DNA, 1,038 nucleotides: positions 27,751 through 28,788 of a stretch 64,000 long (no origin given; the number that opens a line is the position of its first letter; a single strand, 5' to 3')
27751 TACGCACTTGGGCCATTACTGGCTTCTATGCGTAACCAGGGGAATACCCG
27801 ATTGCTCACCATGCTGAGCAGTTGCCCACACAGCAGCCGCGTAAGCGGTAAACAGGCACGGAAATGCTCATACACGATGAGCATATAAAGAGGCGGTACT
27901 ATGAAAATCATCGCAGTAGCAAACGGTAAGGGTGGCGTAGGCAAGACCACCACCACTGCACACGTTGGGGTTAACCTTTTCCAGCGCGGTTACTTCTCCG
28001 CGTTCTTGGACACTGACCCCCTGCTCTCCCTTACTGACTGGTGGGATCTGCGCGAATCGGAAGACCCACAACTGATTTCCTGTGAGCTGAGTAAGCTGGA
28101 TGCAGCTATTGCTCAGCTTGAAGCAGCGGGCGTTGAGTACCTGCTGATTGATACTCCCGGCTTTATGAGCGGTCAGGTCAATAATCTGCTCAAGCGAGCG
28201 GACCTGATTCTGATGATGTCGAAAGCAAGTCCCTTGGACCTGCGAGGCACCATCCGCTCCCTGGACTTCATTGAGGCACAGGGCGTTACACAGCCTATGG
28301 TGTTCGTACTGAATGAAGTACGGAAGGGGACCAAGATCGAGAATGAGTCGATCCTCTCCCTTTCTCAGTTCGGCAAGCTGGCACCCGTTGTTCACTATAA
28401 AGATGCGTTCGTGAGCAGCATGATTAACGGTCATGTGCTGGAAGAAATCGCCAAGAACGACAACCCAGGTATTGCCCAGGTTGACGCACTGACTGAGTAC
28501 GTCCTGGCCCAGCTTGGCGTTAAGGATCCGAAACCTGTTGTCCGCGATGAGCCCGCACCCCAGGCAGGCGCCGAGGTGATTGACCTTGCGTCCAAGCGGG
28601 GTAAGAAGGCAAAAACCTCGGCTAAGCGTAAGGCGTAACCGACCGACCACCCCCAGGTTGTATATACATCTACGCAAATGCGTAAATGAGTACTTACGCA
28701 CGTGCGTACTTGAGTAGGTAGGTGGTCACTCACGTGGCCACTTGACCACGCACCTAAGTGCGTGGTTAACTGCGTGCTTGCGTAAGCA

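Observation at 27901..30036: Plasmid-type maintenance module (ParA, RHH ParG-like, RepL-like winged-helix protein) inside an integrase-bearing phage genome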

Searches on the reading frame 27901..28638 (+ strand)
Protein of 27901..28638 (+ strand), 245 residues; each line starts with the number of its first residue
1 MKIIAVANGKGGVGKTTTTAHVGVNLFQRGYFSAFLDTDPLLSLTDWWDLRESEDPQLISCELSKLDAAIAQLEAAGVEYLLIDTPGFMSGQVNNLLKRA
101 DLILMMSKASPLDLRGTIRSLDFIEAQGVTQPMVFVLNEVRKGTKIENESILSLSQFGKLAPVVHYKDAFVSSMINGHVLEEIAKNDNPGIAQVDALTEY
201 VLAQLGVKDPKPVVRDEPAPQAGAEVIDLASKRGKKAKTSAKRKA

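Call 5: search_protein_families(library=pfam, proteins=[window:27901-28638:+], max_evalue=0.1)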
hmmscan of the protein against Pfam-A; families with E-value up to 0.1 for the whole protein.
window:27901-28638:+ (245 aa): 11 families
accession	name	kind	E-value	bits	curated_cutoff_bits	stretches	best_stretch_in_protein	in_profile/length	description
PF01656.29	CbiA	-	2.8e-13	50.4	25.4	1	4-176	1-121/125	CobQ/CobB/MinD/ParA nucleotide binding domain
PF13614.12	AAA_31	-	3.8e-12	46.9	27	1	1-57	1-58/177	AAA domain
PF07015.17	VirC1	-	1.2e-09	38.3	24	1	1-124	1-130/231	VirC1 protein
PF02374.21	ArsA_ATPase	-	5.2e-09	36.2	24.3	1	1-65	1-64/305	Anion-transporting ATPase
PF09140.17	MipZ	-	2e-08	34.3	20.7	1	3-39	2-38/262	ATPase MipZ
PF10609.15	ParA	-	6.5e-08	32.7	27.1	1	2-39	4-41/246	NUBPL iron-transfer P-loop NTPase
PF06564.18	CBP_BcsQ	-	6.8e-05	22.9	21.3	1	52-176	91-209/234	Cellulose biosynthesis protein BcsQ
PF16575.11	CLP1_P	-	0.012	15.9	26.6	0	64-100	89-125/188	mRNA cleavage and polyadenylation factor CLP1 P-loop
PF03308.22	MeaB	-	0.017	14.5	23.1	0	9-40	40-71/273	Methylmalonyl Co-A mutase-associated GTPase MeaB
PF01926.29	MMR_HSR1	-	0.022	15.3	21.9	1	71-138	39-112/113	50S ribosome-binding GTPase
PF00448.28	SRP54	-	0.046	13.8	22.7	0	8-31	7-30/196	SRP54-type protein, GTPase domain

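Call 6: search_protein_families(library=phrogs, proteins=[window:27901-28638:+], max_evalue=0.01)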
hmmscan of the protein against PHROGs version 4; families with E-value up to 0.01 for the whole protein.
window:27901-28638:+ (245 aa): 1 family
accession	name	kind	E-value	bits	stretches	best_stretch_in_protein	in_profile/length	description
phrog_164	-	DNA, RNA and nucleotide metabolism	5.2e-28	99.3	1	1-223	224-491/500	ParA-like partition protein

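Call 25: find_related_loci(query=window:27901-28638:+, collection=viral_contigs, flank=6000)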
Query window:27901-28638:+ (245 aa) in viral_contigs; peptide patterns used: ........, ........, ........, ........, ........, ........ (x = any residue, [..] = any of these).
46 stretches matched a pattern; 3 encode a relative of the query (tblastn E <= 1e-3); 3 distinct loci.
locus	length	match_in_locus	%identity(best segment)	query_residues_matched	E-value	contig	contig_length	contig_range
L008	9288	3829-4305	28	1-125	3e-10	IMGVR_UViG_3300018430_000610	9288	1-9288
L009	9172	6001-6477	28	1-125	3e-10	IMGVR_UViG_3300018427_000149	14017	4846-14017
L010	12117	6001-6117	51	1-39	1e-5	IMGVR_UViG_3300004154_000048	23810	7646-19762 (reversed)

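Call 37: search_solved_structures(query=window:27901-28638:+, max_evalue=0.001)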
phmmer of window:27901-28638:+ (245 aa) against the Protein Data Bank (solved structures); distinct sequences matched with E-value up to 0.001: 23.
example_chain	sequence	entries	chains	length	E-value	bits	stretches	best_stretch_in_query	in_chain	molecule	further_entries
4dzz_A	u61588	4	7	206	6.8e-13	51.9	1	1-199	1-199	Plasmid partitioning protein ParF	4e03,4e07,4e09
5u1g_D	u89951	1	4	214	7.2e-13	51.8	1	1-200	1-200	ParA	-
5zme_A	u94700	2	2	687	5.2e-08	35.9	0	6-46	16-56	ATPase ARSA1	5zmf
6riq_C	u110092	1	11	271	1.8e-05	27.6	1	2-41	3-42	Site-determining protein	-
4v03_A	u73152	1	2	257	3.6e-05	26.6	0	2-40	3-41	SITE-DETERMINING PROTEIN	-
4rz2_A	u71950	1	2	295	3.9e-05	26.5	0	3-46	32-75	Site-determining protein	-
3cwq_A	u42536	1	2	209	4e-05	26.5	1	3-193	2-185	ParA family chromosome partitioning protein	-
9nbl_A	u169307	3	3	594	4.1e-05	26.4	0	7-49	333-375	Arsenite transporter ATPase-like protein,arsA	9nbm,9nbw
4pfs_A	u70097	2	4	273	4.9e-05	26.2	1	2-45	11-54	Cobyrinic Acid a,c-diamide synthase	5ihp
5if9_A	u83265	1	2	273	5e-05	26.2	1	2-45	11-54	Cobyrinic Acid a,c-diamide synthase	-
2xj4_A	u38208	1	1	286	6.5e-05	25.8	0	2-121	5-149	MIPZ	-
2xit_A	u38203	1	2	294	7.1e-05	25.7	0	2-121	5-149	MIPZ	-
4v02_A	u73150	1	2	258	0.00014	24.7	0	2-37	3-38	SITE-DETERMINING PROTEIN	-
1f48_A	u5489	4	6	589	0.0002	24.2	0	7-44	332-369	ARSENITE-TRANSLOCATING ATPASE | ARSENICAL PUMP-DRIVING ATPASE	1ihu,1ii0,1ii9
4rz3_A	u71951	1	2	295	0.0002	24.2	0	4-39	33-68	Site-determining protein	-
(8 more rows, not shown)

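Call 41: search_protein_families(library=ncbifam, proteins=[window:27901-28638:+], max_evalue=0.01)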
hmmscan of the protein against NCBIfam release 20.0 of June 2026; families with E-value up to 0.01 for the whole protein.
window:27901-28638:+ (245 aa): 19 families
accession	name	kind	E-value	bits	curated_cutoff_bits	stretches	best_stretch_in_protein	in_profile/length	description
NF041546.1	ParA_partition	equivalog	2.4e-30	105.6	180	1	3-197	1-200/203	ParA family partition ATPase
TIGR01968.1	minD_bact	equivalog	2.5e-11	43.4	212.9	1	2-39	2-39/261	septum site-determining protein MinD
TIGR03371.1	cellulose_yhjQ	equivalog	6.2e-11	42.3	157.85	2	53-171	90-211/246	cellulose biosynthesis protein BcsQ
NF010423.0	PRK13849.1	equivalog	8.3e-10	38.4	313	1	1-124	1-130/231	conjugal transfer ATPase VirC1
TIGR01969.1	minD_arch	subfamily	7.4e-09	35.1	201.75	1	3-39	2-38/251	cell division ATPase MinD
TIGR03453.1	partition_RepA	equivalog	4.6e-07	29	348.45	1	2-46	105-149/387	plasmid partitioning protein RepA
TIGR00345.1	GET3_arsA_TRC40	subfamily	5.9e-07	29.3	135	1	8-60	3-55/299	TRC40/GET3/ArsA family transport-energizing ATPase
NF010443.0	PRK13869.1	subfamily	8.7e-06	24.7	446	1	2-45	122-165/405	plasmid-partitioning protein RepA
NF041136.1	MrpORP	equivalog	1.5e-05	24.5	450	1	3-39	7-43/365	iron-sulfur cluster carrier protein MrpORP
NF007460.0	PRK10037.1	equivalog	2e-05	24.2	399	1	50-182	89-217/250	cellulose biosynthesis protein BcsQ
NF041417.1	ArsA_halo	exception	7.9e-05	21.5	800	1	8-80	339-409/617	arsenical pump-driving ATPase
NF008079.0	PRK10818.1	equivalog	9.6e-05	21.8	508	1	2-39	3-40/270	septum site-determining protein MinD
TIGR04291.1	arsen_driv_ArsA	equivalog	0.00022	20.1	650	1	7-44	325-362/565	arsenical pump-driving ATPase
NF008669.0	PRK11670.1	equivalog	0.0006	18.8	348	1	2-39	108-145/369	iron-sulfur cluster carrier protein ApbC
NF053621.1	ATPseBagBMYCTU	equivalog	0.00088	18.4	521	1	4-46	14-56/371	ATPase BagB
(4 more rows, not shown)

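Call 74: search_dna_similar(query=window:27901-28638:+, collection=phages, mode=protein, max_rows=25)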
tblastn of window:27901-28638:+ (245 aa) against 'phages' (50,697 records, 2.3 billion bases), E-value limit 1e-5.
Records with a match: 3; places in all: 3; records where one place covers at least 80% of the query: 0.
Best place of each record, by identity: <60% 3.
By first word of the organism name: Acinetobacter 1; Haematospirillum 1; Bacteriophage 1.
By host as written in the record: Acinetobacter baumannii 1; Homo sapiens 1; - 1.
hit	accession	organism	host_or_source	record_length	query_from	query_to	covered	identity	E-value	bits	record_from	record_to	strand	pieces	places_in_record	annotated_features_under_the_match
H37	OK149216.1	Acinetobacter phage vB_IME_Ab2712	Acinetobacter baumannii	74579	26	205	73%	34.4%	1e-21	99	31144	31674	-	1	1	record has no annotation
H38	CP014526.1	Haematospirillum jordaniae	Homo sapiens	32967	30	208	73%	27.1%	6e-8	59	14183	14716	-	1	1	hypothetical protein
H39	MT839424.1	Bacteriophage sp.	human fecal samples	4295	30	109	33%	31.3%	4e-6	53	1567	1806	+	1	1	record has no annotation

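Call 97: search_dna_similar(query=window:27901-28638:+, collection=plasmids, mode=protein, max_rows=20)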
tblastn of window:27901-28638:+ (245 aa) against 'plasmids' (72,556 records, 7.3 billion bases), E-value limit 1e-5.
Records with a match: 303; places in all: 314; records where one place covers at least 80% of the query: 2.
Best place of each record, by identity: <60% 303.
By first word of the organism name: Xanthomonas 144; Methylobacterium 23; Zymomonas 15; Paracoccus 11; Synechococcus 9; Roseomonas 8; Sulfitobacter 7; Acidithiobacillus 6; Methylorubrum 5; Agrobacterium 5; and 51 more.
By predicted mobility (MOB-suite, as given by PLSDB): non-mobilizable 138; conjugative 138; mobilizable 27.
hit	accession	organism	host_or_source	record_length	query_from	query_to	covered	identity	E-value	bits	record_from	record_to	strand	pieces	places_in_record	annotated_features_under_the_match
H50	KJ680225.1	uncultured bacterium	-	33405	34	205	70%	38.7%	2e-28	119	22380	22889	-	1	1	ATPase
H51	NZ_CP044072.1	Pseudomonas oryzihabitans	Homo sapiens,clinical isolate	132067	26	205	73%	36.7%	6e-27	115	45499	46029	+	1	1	ParA family protein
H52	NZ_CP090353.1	Methylobacterium oryzae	single cell,soil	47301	33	205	71%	37.4%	2e-28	120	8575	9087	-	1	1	ParA family protein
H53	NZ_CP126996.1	Acidisoma sp. PAMC 29798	cell culture,lichen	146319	34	205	70%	37.6%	2e-25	111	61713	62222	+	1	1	ParA family protein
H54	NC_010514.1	Methylobacterium radiotolerans JCM 2831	-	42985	28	205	73%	35.8%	2e-29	122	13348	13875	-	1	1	ParA family protein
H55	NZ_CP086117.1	Skermanella rosea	single cell,hydrocarbon-contaminated ...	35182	34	205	70%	36.4%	3e-24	108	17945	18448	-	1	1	ParA family protein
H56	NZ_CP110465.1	Acinetobacter baumannii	Homo sapiens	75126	26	205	73%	34.4%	4e-21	99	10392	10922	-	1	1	ParA family protein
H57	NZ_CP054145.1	Deefgea piscis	Odontobutis platycephala,Mono-bacterial ...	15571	34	205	70%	35.8%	3e-27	116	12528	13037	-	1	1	ParA family protein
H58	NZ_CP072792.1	Thiothrix unzii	Isolated from activated-sludge plants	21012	28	201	71%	35.0%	4e-23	104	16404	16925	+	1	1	ParA family protein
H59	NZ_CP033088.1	Commensalibacter melissae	Apis mellifera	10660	33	205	71%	35.1%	4e-26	113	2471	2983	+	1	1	ParA family protein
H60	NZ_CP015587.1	Roseomonas gilardii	Purified bacterial strains from deep ...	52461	34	245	87%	28.4%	6e-17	87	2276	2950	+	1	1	ParA family protein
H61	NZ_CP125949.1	Comamonas resistens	activated sludge,single strain culture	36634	34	205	70%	34.7%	5e-23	104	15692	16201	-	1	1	ParA family protein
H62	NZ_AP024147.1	Methylobacterium indicum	-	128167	33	204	70%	34.1%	2e-26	114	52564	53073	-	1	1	ParA family protein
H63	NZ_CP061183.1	Roseomonas haemaphysalidis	tick,pure culture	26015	34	205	70%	34.1%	3e-23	105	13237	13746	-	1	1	ParA family protein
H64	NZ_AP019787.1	Methylomagnum ishizawai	-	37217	35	206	70%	34.1%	3e-23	104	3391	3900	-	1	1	ParA family protein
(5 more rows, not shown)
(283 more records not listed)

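Call 108: get_annotated_region(hit=H51, flank=3000)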
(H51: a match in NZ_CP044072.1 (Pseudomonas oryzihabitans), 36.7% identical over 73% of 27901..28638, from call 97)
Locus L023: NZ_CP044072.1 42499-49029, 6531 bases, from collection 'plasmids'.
description: Pseudomonas oryzihabitans strain FDAARGOS_657 plasmid unnamed1, complete sequence
organism: Pseudomonas oryzihabitans (NCBI taxid 47885)
taxonomy: Bacteria; Pseudomonadota; Gammaproteobacteria; Pseudomonadales; Pseudomonadaceae; Pseudomonas; Pseudomonas oryzihabitans
host: -; source: Homo sapiens,clinical isolate; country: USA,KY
typing (MOB-suite, as given by PLSDB): non-mobilizable
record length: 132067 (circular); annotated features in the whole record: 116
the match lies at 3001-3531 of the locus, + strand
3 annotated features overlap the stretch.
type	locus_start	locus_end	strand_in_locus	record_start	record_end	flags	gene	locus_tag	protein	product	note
CDS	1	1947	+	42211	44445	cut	-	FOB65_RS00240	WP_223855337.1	helicase associated domain-containing protein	-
CDS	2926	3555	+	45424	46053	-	-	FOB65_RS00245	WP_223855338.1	ParA family protein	-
CDS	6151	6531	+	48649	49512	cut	-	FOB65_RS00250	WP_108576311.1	replication initiation protein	GO:0006270 - DNA replication initiation [Evidence IEA]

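Call 109: get_annotated_region(hit=H50, flank=3000)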
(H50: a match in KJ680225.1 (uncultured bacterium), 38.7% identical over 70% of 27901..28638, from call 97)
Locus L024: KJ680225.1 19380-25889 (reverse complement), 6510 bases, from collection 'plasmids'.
description: Uncultured bacterium plasmid PLAsvaD clone PLAsvaD-1, complete sequence
organism: uncultured bacterium (NCBI taxid 77133)
taxonomy: Bacteria; ; ; ; ; ; uncultured bacterium
host: -; source: -; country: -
typing (MOB-suite, as given by PLSDB): non-mobilizable; replicon rep_cluster_1198
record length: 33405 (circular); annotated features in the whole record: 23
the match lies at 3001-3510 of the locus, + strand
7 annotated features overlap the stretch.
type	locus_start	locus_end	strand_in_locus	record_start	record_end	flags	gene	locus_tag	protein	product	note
CDS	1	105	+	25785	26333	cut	xerD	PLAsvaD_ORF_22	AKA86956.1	XerD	-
CDS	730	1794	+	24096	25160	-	-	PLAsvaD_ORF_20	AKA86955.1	Mtase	-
CDS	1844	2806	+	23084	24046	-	-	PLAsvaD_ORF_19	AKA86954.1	hypothetical protein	-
CDS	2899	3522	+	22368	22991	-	-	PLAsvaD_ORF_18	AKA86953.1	ATPase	-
CDS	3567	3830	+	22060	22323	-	-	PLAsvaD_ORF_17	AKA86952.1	hypothetical protein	-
CDS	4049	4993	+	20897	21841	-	trfA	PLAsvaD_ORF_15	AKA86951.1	TrfA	-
CDS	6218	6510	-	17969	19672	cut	-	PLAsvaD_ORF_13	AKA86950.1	integrase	-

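Call 110: get_annotated_region(hit=H57, flank=3000)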
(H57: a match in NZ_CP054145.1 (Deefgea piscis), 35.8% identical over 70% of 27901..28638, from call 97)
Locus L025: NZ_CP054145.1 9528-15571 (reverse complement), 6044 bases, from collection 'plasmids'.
description: Deefgea piscis strain D17 plasmid unnamed2, complete sequence
organism: Deefgea piscis (NCBI taxid 2739061)
taxonomy: Bacteria; Pseudomonadota; Betaproteobacteria; Neisseriales; Chitinibacteraceae; Deefgea; Deefgea piscis
host: -; source: Odontobutis platycephala,Mono-bacterial isolate; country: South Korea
typing (MOB-suite, as given by PLSDB): non-mobilizable
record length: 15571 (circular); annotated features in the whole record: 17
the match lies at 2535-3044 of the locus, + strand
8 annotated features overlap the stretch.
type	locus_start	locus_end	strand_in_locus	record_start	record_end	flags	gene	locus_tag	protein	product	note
CDS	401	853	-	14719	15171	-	-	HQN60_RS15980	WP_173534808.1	hypothetical protein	-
CDS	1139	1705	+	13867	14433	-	-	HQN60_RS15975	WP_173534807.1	recombinase family protein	GO:0006310 - DNA recombination [Evidence IEA]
CDS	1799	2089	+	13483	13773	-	-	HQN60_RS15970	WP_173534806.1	ribbon-helix-helix protein, CopG family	GO:0006355 - regulation of DNA-templated transcription [Evidence IEA]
CDS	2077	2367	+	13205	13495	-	-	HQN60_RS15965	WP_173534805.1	type II toxin-antitoxin system RelE/ParE family toxin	GO:0030541 - plasmid partitioning [Evidence IEA]; GO:0051290 - protein heterotetramerization [Evidence IEA]; GO:0009432 ...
CDS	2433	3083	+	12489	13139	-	-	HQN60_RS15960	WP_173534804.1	ParA family protein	-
CDS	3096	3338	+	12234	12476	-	-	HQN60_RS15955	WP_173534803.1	hypothetical protein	-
CDS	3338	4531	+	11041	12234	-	-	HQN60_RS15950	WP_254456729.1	replication initiator protein A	-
CDS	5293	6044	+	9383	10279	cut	-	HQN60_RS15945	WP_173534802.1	DNA-binding protein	-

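Call 111: get_annotated_region(hit=H37, flank=3000)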
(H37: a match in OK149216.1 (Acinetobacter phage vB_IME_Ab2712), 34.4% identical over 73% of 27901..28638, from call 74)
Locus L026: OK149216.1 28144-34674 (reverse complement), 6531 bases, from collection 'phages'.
description: UNVERIFIED: Acinetobacter phage vB_IME_Ab2712, complete genome.
organism: Acinetobacter phage vB_IME_Ab2712 (NCBI taxid 2878084)
taxonomy: Viruses; Duplodnaviria; Heunggongvirae; Uroviricota; Caudoviricetes; Schitoviridae
host: Acinetobacter baumannii; source: hospital sewage; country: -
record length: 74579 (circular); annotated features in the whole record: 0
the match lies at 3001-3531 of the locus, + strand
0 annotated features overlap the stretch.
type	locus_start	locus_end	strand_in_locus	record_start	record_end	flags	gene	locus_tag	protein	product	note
